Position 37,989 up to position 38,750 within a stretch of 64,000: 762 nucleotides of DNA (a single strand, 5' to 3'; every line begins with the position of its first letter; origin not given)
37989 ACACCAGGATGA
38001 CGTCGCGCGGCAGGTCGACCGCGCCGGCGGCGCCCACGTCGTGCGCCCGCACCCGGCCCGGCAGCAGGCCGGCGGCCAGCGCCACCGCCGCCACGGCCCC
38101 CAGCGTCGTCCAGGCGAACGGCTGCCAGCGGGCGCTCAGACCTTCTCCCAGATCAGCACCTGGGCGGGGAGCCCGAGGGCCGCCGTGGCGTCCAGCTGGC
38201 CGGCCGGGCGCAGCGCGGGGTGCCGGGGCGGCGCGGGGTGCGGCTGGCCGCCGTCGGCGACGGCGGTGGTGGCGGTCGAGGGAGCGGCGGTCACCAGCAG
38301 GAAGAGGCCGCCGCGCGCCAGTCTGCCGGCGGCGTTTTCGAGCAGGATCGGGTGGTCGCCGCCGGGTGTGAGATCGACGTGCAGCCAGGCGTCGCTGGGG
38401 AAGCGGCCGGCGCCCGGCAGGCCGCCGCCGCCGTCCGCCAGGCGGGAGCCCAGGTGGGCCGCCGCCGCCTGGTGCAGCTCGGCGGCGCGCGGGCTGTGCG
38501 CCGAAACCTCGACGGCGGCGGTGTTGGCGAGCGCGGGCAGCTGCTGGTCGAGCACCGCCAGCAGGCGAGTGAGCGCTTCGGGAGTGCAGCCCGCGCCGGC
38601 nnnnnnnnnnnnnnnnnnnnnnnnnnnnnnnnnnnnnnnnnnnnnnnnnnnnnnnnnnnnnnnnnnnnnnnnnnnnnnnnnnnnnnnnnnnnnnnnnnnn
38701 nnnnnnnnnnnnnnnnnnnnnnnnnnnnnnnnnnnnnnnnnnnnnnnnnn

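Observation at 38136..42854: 1572-aa fusion of two GT4 glycosyltransferases, a SAM-methyltransferase and a coiled coil, co-directional with a sulfatase-like gene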

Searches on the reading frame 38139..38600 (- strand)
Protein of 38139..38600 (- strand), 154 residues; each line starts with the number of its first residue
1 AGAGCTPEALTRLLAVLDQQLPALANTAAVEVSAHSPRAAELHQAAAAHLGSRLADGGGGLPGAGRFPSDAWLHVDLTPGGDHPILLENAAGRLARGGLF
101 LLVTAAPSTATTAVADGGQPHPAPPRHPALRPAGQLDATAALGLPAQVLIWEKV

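Call 64: search_protein_representatives(alignment_id=A4)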
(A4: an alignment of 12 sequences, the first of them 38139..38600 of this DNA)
Query: 12 sequences, 139 profile positions. Proteins with E-value up to 0.001 (for the whole library): 97; up to 1e-10: 81; up to 1e-30: 37. The best 97 are listed.
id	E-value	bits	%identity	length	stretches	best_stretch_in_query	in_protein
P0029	1.4e-53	196.6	-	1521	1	2-138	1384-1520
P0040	1.6e-51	190.0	-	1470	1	2-139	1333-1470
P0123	1.4e-49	183.7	-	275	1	4-138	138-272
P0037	3.6e-49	182.4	-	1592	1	3-138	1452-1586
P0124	8.7e-48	177.9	-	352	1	6-138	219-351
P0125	3.6e-47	175.9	-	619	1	4-138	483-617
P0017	5.0e-46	172.2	-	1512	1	3-138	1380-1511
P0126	2.2e-45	170.1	-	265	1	2-138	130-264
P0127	4.0e-44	166.0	-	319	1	3-138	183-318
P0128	9.3e-44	164.9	-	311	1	2-133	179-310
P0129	2.6e-43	163.4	-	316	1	4-138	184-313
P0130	3.9e-43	162.8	-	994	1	3-137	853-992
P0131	3.1e-42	159.9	-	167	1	2-138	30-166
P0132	3.8e-42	159.6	-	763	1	3-137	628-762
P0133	3.9e-42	159.6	-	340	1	3-138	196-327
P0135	1.2e-41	158.0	-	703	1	2-138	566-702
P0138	1.9e-40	154.2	-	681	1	3-138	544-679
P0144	8.8e-36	139.0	-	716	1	4-138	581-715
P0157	1.3e-29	119.0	-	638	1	4-138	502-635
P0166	3.0e-22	95.2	-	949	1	2-137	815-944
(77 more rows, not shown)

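Call 65: search_protein_families(library=pfam, proteins=[P0125, P0132, P0135, P0138, P0144, P0157, P0130, P0166, P0124, P0127], max_evalue=0.001)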
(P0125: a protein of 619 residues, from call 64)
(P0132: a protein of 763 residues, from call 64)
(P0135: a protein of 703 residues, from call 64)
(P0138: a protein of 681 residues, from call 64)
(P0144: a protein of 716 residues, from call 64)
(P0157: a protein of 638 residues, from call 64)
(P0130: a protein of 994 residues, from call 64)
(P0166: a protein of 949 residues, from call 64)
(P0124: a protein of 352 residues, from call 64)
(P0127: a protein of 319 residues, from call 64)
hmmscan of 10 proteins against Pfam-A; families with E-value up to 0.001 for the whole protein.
P0125 (619 aa): 4 families
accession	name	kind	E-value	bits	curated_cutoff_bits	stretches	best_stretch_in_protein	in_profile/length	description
PF08241.18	Methyltransf_11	-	1.3e-10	42.2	21.2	1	72-182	1-94/95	Methyltransferase domain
PF13649.12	Methyltransf_25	-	1.7e-07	32.3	27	1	115-179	37-97/97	Methyltransferase domain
PF13489.12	Methyltransf_23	-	1.2e-06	28.8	27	1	62-185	16-118/164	Methyltransferase domain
PF08242.18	Methyltransf_12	-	1.4e-05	26.1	30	1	112-181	32-98/98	Methyltransferase domain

P0132 (763 aa): 8 families
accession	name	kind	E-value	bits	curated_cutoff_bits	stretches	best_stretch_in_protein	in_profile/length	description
PF08241.18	Methyltransf_11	-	9e-14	52.3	21.2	1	254-364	1-94/95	Methyltransferase domain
PF00534.26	Glycos_transf_1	-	1.3e-13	51.2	26.4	1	4-143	37-170/172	Glycosyl transferases group 1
PF13692.12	Glyco_trans_1_4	-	2.8e-10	41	27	1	4-100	24-113/142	Glycosyl transferases group 1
PF13649.12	Methyltransf_25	-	9.7e-09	36.2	27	1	310-361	47-97/97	Methyltransferase domain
PF13524.12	Glyco_trans_1_2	-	9.3e-07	29.3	25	1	30-160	27-143/144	Glycosyl transferase-like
PF13489.12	Methyltransf_23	-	4.1e-06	27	27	0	245-367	18-118/164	Methyltransferase domain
PF08242.18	Methyltransf_12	-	5.3e-05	24.3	30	0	300-363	39-98/98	Methyltransferase domain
PF01209.24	Ubie_methyltran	-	0.00016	21.5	20.1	0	244-364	43-150/233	ubiE/COQ5 methyltransferase family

P0135 (703 aa): 2 families
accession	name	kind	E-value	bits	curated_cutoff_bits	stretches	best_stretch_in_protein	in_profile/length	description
PF08241.18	Methyltransf_11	-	6.5e-05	23.9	21.2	1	118-181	43-94/95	Methyltransferase domain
PF13489.12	Methyltransf_23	-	0.00024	21.3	27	1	66-185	22-119/164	Methyltransferase domain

P0138 (681 aa): 3 families
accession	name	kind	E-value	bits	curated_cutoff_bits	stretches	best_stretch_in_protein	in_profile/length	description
PF08241.18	Methyltransf_11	-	2.4e-09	38.2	21.2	1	70-180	1-94/95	Methyltransferase domain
PF13489.12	Methyltransf_23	-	1.6e-07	31.6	27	1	63-184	20-119/164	Methyltransferase domain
PF13649.12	Methyltransf_25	-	1e-05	26.5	27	1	122-177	37-97/97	Methyltransferase domain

P0144 (716 aa): 3 families
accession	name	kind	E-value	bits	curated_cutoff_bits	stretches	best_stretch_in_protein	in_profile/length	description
PF08241.18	Methyltransf_11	-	1.2e-08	35.9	21.2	1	71-181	1-94/95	Methyltransferase domain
PF13489.12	Methyltransf_23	-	3.7e-06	27.2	27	1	61-183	16-117/164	Methyltransferase domain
PF13649.12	Methyltransf_25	-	0.00014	22.9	27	0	127-178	47-97/97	Methyltransferase domain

P0157 (638 aa): 4 families
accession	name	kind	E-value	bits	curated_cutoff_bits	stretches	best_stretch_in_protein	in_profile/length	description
PF08241.18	Methyltransf_11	-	5.3e-11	43.4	21.2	1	68-178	1-94/95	Methyltransferase domain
PF13649.12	Methyltransf_25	-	4.1e-06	27.8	27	1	125-175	48-97/97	Methyltransferase domain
PF13489.12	Methyltransf_23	-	0.00013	22.1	27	0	50-183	9-120/164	Methyltransferase domain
PF08242.18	Methyltransf_12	-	0.00055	21.1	30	0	136-177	64-98/98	Methyltransferase domain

P0130 (994 aa): 8 families
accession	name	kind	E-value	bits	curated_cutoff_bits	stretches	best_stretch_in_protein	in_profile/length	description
PF00534.26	Glycos_transf_1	-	3.3e-26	92.3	26.4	1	225-378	16-169/172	Glycosyl transferases group 1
PF13692.12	Glyco_trans_1_4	-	8.2e-24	84.9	27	1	228-367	5-142/142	Glycosyl transferases group 1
PF20706.3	GT4-conflict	-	6.1e-09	35.8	26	1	268-360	244-335/385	Family 4 Glycosyltransferase in conflict systems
PF08241.18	Methyltransf_11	-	6.2e-09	36.8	21.2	1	502-612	1-94/95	Methyltransferase domain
PF13439.12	Glyco_transf_4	-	6.7e-09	36.4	28.5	1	20-193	3-165/170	Glycosyltransferase Family 4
PF13524.12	Glyco_trans_1_2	-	1.3e-07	32.1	25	1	287-382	30-129/144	Glycosyl transferase-like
PF13649.12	Methyltransf_25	-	2.4e-05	25.4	27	1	501-609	1-97/97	Methyltransferase domain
PF13489.12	Methyltransf_23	-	9.3e-05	22.7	27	0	489-618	14-121/164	Methyltransferase domain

P0166 (949 aa): 2 families
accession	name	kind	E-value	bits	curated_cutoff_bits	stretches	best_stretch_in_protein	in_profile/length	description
PF00534.26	Glycos_transf_1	-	4.9e-08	33.1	26.4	1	469-522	81-134/172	Glycosyl transferases group 1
PF13692.12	Glyco_trans_1_4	-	5e-07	30.5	27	1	469-521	67-117/142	Glycosyl transferases group 1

P0124 (352 aa): 0 families

P0127 (319 aa): 0 families

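Call 66: find_encoding_contigs(protein=P0138, flank=8000, max_places=2)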
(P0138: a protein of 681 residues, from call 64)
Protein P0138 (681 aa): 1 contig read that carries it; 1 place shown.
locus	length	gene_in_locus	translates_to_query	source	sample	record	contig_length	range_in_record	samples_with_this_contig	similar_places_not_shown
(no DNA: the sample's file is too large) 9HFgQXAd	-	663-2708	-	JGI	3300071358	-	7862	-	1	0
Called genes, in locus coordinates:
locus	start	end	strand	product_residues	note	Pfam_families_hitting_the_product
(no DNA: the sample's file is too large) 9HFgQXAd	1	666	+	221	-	?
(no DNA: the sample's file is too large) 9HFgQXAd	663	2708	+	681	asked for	PF13489:Methyltransf_23 (faint), PF08241:Methyltransf_11, PF13649:Methyltransf_25 (faint)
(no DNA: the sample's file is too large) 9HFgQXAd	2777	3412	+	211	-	-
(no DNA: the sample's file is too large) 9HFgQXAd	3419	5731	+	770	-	PF13439:Glyco_transf_4 (faint), PF20706:GT4-conflict, PF00534:Glycos_transf_1, PF13692:Glyco_trans_1_4, PF13524:Glyco_trans_1_2 (weak), PF00534:Glycos_transf_1, PF13692:Glyco_trans_1_4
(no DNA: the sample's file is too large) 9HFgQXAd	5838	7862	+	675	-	?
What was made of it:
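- Split forms of the family do exist (calls 65, 66).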

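Call 68: find_encoding_contigs(protein=P0125, flank=8000, max_places=2)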
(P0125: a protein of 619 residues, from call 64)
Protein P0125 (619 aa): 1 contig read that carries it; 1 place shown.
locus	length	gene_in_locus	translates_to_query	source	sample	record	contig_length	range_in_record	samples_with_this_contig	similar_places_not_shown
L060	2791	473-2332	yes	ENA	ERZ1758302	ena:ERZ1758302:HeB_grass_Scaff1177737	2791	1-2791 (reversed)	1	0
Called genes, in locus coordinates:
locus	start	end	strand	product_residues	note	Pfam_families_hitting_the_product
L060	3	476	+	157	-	?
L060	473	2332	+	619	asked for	PF13489:Methyltransf_23 (faint), PF08241:Methyltransf_11, PF08242:Methyltransf_12 (faint), PF13649:Methyltransf_25 (weak)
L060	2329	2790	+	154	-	?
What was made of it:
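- P0138 has a separate 770-aa GT4-GT4 gene two genes downstream (calls 65, 66, 68).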

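Call 73: search_protein_families(library=pfam, proteins=[window:38139-38600:-], max_evalue=1)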
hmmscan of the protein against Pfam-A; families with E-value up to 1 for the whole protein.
window:38139-38600:- (154 aa): 0 families

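Call 85: predict_structure(alignment_id=A4)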
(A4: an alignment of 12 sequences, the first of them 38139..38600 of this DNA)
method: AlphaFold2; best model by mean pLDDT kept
length: 154 residues; sequences in the alignment: 12
mean_pLDDT: 84.7   pTM: 0.81
mean pLDDT of the five models: 84.7, 84.4, 84.0, 83.5, 81.8
residues with pLDDT >= 90: 107; 70-90: 14; 50-70: 20; < 50: 13
segments of 3 or more residues with pLDDT < 50: 58-63, 111-115
pLDDT, mean of each block of 10 residues (from residue 1): 81 97 94 92 95 73 65 90 84 95 81 49 79 95 94 97
secondary structure, 60 per line:
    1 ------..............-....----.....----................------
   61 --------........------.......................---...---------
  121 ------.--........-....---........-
elements in order: H7-20 H22-25 E30-34 H39-53 E69-76 H83-93 E94-105 E130-137 H139-142 E146-153
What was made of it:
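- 38139..38585 (-): C-terminal domain (CTD), residues 1403-1551: compact alpha/beta domain with a reduced methyltransferase-like fold, no glycine-rich SAM loop, and conserved FGxR and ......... motifs. AlphaFold2 gives pTM 0.81 and pLDDT 84.7 (call 85).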

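Call 87: fold_search(model_id=the predicted structure, library=pdb)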
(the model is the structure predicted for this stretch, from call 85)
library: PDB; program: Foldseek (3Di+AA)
matches with E <= 10: 1410; with E <= 0.001: 0
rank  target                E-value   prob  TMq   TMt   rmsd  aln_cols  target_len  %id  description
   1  3mti_B                1.8e-03  0.99  0.46  0.41   8.0       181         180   14  The Crystal Structure of a rRNA Methylase from Streptococcus thermophilus to 1.95A (released 2010-05-12)
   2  7fbh_A                1.9e-03  0.99  0.48  0.30   8.8       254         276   13  geranyl pyrophosphate C6-methyltransferase BezA (released 2021-12-01)
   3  7fbo_A                2.2e-03  0.98  0.48  0.29   8.5       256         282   13  geranyl pyrophosphate C6-methyltransferase BezA binding with S-adenosylhomocysteine (released 2021-12-01)
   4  9ko3_B                3.7e-03  0.94  0.44  0.42   7.3       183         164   12  Crystal structure of Agrobacterium tumefaciens PmtA with SAH (released 2025-04-23)
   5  3eey_I                4.7e-03  0.96  0.39  0.33   8.7       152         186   15  CRYSTAL STRUCTURE OF PUTATIVE RRNA-METHYLASE FROM Clostridium thermocellum (released 2008-09-16)
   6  8fkv_SJ               5.1e-03  0.98  0.47  0.24   6.4       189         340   13  Human nucleolar pre-60S ribosomal subunit (State D1) (released 2023-07-12)
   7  8fkw_SJ               5.4e-03  0.97  0.47  0.27   6.6       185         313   14  Human nucleolar pre-60S ribosomal subunit (State D2) (released 2023-07-12)
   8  7fbh_B                5.4e-03  0.93  0.44  0.28   8.5       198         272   15  geranyl pyrophosphate C6-methyltransferase BezA (released 2021-12-01)
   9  4hgz_C                7.0e-03  0.96  0.49  0.35   9.2       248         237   13  Structure of the CcbJ Methyltransferase from Streptomyces caelestis (released 2013-10-30)
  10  3mti_A                7.0e-03  0.95  0.40  0.38   8.7       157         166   16  The Crystal Structure of a rRNA Methylase from Streptococcus thermophilus to 1.95A (released 2010-05-12)
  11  2nnw_B                7.5e-03  0.98  0.45  0.33   6.2       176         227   13  Alternative conformations of Nop56/58-fibrillarin complex and implication for induced-fit assenly of box C/D RNPs (released 2007-08-21)
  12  8eyi_F                7.9e-03  0.96  0.45  0.08   7.7       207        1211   15  Atomic model of the core modifying region of human fatty acid synthase (released 2023-05-24)
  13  6jcl_B                9.0e-03  0.97  0.51  0.39   6.7       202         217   12  Crystal structure of cofactor-bound Rv0187 from MTB (released 2019-12-11)
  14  3dul_B                9.0e-03  0.97  0.52  0.41   6.9       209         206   10  Crystal Structure Analysis of the O-methyltransferase from Bacillus cereus (released 2008-08-05)
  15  7naf_w                9.0e-03  0.96  0.47  0.23   7.5       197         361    9  State E2 nucleolar 60S ribosomal biogenesis intermediate - Spb1-MTD local model (released 2022-11-09)
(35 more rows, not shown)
